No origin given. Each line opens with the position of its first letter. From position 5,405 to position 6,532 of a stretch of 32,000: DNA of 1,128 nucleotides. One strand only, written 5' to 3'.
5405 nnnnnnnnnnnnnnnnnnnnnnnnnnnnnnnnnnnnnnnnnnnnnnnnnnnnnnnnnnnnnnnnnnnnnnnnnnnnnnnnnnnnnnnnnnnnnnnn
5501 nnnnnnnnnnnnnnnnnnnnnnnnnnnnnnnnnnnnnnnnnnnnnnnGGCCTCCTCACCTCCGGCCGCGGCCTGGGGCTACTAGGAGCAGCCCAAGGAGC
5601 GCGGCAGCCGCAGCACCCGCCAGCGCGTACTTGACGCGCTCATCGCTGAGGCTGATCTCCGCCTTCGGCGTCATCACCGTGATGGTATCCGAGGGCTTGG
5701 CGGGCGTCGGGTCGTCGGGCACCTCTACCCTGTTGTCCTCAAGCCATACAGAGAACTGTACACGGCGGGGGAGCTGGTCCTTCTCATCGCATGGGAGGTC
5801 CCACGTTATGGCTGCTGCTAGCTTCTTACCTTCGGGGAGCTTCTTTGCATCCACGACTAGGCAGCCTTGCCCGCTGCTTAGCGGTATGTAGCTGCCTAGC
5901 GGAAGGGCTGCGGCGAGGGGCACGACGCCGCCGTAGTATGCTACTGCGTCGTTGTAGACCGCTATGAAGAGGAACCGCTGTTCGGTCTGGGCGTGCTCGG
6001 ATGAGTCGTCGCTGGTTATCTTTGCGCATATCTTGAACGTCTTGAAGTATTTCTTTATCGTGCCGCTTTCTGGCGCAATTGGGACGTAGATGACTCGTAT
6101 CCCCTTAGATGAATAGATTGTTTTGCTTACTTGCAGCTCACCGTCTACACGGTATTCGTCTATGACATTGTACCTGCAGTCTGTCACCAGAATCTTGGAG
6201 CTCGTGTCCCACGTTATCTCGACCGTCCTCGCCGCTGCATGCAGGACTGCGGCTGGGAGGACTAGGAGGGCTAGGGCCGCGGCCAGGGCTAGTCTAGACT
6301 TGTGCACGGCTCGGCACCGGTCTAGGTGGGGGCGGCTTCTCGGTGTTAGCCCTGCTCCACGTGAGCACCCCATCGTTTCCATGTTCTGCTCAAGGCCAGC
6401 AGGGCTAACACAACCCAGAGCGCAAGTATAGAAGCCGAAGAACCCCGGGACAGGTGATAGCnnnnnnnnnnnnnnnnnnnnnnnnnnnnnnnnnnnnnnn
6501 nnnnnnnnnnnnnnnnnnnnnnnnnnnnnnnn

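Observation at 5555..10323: Cassette-built surface proteins: repeated signal peptide / variable ectodomain / KYALAG anchor / GRGRR modules, with internal anchor-to-signal-peptide junctions in two long ORFs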

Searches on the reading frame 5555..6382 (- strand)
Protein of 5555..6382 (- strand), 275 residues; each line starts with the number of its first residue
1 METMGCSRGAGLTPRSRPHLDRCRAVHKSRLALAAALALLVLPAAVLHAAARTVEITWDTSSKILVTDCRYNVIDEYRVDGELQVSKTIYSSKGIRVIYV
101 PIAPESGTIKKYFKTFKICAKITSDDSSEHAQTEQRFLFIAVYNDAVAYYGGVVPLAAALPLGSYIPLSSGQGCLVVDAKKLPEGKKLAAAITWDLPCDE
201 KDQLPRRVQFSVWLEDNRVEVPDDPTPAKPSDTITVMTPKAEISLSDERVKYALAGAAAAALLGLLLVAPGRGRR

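Call 6: search_protein_families(library=pfam, proteins=[window:5555-6382:-], max_evalue=0.1)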
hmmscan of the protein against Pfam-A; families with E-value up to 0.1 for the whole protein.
window:5555-6382:- (275 aa): 0 families

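Call 7: search_protein_families(library=phrogs, proteins=[window:5555-6382:-], max_evalue=0.1)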
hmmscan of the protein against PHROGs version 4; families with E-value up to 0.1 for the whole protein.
window:5555-6382:- (275 aa): 0 families

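Call 43: search_protein_families(library=ncbifam, proteins=[window:5555-6382:-], max_evalue=0.05)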
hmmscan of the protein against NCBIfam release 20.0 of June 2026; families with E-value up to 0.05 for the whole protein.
window:5555-6382:- (275 aa): 0 families

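Call 80: find_homologous_proteins(query=window:5558-6307:-)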
Query window:5558-6307:- (250 aa): 1 proteins with E <= 0.001 among 8000 candidates.
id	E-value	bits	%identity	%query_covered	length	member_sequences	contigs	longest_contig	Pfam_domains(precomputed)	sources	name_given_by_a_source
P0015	2.8e-159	546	100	100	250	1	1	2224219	-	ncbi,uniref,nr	ncbi:hypothetical protein [Pyrodictium abyssi]|uniref:Uncharacterized protein n=1 Tax=Pyrodictium ab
